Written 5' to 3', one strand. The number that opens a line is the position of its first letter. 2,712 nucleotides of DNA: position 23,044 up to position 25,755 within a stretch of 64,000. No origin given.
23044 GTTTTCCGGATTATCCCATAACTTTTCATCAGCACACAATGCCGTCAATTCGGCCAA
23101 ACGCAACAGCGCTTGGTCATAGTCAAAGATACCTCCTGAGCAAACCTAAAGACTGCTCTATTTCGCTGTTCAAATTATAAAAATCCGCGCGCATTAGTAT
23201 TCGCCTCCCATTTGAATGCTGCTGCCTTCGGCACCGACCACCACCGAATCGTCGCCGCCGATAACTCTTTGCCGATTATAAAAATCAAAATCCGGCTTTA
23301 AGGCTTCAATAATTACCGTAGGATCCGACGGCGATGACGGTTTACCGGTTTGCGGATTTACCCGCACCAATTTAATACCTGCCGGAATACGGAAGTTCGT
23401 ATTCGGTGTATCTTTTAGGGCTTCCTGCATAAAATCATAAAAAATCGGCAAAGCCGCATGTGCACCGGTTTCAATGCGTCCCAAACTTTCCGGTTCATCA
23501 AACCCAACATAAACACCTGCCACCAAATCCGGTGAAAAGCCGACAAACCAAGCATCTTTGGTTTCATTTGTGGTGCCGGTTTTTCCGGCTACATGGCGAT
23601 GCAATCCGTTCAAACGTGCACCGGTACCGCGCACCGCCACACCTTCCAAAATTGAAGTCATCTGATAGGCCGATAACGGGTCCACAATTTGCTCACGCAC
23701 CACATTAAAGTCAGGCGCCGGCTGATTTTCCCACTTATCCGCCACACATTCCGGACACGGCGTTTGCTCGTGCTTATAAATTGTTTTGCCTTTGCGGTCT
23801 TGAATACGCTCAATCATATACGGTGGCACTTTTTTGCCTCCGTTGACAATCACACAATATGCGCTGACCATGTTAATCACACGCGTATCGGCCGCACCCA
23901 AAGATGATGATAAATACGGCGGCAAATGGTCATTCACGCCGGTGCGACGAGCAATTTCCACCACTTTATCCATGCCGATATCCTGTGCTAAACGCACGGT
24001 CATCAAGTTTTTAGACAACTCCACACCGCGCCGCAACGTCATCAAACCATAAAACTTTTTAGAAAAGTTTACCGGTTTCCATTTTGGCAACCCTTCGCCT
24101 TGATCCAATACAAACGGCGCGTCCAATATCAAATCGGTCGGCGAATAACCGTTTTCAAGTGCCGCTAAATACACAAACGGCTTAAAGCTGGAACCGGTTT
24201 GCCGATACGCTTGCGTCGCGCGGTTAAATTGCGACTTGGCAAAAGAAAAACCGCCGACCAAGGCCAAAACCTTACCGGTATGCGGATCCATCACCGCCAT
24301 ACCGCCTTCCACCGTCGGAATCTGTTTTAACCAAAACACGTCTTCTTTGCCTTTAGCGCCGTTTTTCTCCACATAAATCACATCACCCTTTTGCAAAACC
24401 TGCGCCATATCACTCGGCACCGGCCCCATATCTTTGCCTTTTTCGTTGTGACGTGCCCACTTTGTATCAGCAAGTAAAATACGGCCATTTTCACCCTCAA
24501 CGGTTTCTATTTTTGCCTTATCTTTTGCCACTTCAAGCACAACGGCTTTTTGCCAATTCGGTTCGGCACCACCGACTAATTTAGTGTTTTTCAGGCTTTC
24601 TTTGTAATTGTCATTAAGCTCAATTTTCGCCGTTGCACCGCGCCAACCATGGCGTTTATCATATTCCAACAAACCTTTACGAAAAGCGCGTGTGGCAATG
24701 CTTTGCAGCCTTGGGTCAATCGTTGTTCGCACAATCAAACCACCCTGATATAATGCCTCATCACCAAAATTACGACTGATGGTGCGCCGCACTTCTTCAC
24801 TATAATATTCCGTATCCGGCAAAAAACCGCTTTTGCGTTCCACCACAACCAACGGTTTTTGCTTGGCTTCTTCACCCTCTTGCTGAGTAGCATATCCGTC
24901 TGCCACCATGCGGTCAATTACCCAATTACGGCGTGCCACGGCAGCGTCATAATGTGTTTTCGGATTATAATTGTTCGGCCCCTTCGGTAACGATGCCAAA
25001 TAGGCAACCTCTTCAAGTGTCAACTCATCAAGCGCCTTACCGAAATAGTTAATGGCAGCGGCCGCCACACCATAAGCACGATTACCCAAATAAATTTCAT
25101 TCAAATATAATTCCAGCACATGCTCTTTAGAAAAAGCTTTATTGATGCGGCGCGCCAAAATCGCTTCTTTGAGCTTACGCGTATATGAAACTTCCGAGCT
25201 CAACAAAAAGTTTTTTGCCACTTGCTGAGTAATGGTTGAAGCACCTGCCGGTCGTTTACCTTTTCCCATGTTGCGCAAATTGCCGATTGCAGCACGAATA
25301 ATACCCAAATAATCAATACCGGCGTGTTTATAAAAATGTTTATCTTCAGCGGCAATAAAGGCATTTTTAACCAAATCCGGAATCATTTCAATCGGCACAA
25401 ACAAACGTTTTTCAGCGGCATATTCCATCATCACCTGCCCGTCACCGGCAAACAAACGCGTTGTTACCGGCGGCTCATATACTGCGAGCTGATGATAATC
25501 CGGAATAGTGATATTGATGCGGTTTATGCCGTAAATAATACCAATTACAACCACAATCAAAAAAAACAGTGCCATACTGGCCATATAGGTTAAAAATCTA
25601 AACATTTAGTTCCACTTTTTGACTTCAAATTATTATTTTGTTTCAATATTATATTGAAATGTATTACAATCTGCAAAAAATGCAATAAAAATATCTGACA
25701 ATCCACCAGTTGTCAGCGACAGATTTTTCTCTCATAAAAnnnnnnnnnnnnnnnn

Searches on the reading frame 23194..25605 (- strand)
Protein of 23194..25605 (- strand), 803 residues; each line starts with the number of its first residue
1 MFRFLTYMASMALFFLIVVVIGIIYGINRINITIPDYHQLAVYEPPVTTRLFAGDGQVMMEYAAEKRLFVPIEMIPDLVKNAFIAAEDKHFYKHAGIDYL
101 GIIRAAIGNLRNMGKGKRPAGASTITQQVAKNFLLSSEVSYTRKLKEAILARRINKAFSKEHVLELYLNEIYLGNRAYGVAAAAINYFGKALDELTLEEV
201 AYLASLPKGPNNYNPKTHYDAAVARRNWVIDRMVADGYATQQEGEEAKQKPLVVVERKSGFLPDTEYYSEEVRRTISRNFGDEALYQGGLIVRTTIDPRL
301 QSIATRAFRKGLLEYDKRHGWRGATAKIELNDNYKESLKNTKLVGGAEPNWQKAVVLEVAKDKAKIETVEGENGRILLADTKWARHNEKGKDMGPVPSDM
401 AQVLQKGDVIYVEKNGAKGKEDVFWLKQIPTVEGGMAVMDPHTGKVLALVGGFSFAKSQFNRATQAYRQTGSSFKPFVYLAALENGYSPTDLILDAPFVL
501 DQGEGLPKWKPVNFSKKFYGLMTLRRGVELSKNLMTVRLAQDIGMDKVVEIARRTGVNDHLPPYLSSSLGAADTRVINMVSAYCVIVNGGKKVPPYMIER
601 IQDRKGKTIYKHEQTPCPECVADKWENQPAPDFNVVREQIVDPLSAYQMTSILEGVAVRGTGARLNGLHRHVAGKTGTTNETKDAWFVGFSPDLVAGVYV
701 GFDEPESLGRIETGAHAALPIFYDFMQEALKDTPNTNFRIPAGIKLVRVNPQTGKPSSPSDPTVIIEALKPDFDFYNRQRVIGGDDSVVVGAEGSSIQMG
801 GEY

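Call 89: search_protein_families(library=ncbifam, proteins=[window:23194-25605:-], max_evalue=1e-10)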
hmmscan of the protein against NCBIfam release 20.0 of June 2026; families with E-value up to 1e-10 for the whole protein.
window:23194-25605:- (803 aa): 14 families
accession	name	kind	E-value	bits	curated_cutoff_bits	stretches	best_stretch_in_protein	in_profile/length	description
TIGR02074.1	PBP_1a_fam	subfamily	3.2e-177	590.5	508.75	1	66-731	1-534/535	PBP1A family penicillin-binding protein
NF008643.0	PRK11636.1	equivalog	8.4e-157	523.8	1263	2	3-620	2-615/850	peptidoglycan glycosyltransferase/peptidoglycan DD-transpeptidase MrcA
NF051885.1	tranpepglycosPbpC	equivalog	1.3e-142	476.6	900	2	433-744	325-608/632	multimodular transpeptidase-transglycosylase PbpC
TIGR02071.1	PBP_1b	equivalog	7.6e-114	381.4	717.75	2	62-349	142-427/729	penicillin-binding protein 1B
NF007061.0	PRK09506.1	equivalog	3e-89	299.9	1120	2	62-351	206-493/825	bifunctional glycosyl transferase/transpeptidase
TIGR02073.1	PBP_1c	equivalog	6.9e-87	292.7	494.2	2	52-311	15-263/728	penicillin-binding protein 1C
NF011423.0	PRK14850.1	equivalog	1.7e-77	261.5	1275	2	62-351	152-439/764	penicillin-binding protein 1b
NF038276.1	strep_PBP2A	exception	4.8e-75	253.2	1100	2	48-250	77-272/716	penicillin-binding protein PBP2A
NF038272.1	strep_PBP1A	exception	8.1e-63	212.7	1075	2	4-302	7-306/658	penicillin-binding protein PBP1A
NF038274.1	strep_PBP1B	exception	6.1e-52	176.9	1225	2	23-217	34-234/745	penicillin-binding protein PBP1B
NF008414.0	PRK11240.1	equivalog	2.6e-47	161.4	1121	2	52-259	46-252/774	peptidoglycan glycosyltransferase PbpC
TIGR02070.1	mono_pep_trsgly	equivalog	3.7e-38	131.2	182.65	1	67-234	55-218/224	monofunctional biosynthetic peptidoglycan transglycosylase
NF010008.0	PRK13481.1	equivalog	2.2e-36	125.6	270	1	64-247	77-263/269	glycosyltransferase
TIGR03423.1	pbp2_mrdA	equivalog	1.6e-19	69.9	455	0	458-559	295-392/593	penicillin-binding protein 2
